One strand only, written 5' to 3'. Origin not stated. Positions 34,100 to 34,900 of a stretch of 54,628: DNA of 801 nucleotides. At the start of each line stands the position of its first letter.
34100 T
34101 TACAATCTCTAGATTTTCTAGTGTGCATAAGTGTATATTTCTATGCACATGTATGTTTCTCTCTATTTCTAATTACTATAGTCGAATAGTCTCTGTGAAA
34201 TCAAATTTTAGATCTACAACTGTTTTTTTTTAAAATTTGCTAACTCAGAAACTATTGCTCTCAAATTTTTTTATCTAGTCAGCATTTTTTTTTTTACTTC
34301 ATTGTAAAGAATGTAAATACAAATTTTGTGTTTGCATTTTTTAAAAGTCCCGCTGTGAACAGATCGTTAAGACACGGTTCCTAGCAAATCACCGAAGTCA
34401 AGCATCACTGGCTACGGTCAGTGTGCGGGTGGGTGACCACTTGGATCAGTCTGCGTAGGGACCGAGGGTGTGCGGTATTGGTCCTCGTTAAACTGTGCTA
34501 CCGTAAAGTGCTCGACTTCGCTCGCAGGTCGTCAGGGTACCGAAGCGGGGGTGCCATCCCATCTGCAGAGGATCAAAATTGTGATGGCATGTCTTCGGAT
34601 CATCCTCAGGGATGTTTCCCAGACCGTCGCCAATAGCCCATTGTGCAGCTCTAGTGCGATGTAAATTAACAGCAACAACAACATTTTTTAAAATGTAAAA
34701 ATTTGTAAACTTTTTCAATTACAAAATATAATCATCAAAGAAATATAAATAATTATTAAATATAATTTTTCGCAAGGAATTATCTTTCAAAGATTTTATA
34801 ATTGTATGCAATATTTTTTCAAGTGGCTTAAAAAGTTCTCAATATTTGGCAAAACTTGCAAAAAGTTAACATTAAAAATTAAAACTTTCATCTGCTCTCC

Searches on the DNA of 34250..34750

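Call 50: search_rna_families(source=window, start=34250, end=34750, threshold=evalue, max_evalue=1, show_alignments=1)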
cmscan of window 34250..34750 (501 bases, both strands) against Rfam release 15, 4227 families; matches with E-value up to 1: 2.
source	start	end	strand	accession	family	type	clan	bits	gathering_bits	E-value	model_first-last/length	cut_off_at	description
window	34351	34461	+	RF00001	5S_rRNA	Gene; rRNA;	CL00113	19.1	38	0.23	1-120/120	no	5S ribosomal RNA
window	34571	34603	+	RF00279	SNORD45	Gene; snRNA; snoRNA; CD-box;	-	18.9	42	0.58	1-72/72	no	Small nucleolar RNA SNORD45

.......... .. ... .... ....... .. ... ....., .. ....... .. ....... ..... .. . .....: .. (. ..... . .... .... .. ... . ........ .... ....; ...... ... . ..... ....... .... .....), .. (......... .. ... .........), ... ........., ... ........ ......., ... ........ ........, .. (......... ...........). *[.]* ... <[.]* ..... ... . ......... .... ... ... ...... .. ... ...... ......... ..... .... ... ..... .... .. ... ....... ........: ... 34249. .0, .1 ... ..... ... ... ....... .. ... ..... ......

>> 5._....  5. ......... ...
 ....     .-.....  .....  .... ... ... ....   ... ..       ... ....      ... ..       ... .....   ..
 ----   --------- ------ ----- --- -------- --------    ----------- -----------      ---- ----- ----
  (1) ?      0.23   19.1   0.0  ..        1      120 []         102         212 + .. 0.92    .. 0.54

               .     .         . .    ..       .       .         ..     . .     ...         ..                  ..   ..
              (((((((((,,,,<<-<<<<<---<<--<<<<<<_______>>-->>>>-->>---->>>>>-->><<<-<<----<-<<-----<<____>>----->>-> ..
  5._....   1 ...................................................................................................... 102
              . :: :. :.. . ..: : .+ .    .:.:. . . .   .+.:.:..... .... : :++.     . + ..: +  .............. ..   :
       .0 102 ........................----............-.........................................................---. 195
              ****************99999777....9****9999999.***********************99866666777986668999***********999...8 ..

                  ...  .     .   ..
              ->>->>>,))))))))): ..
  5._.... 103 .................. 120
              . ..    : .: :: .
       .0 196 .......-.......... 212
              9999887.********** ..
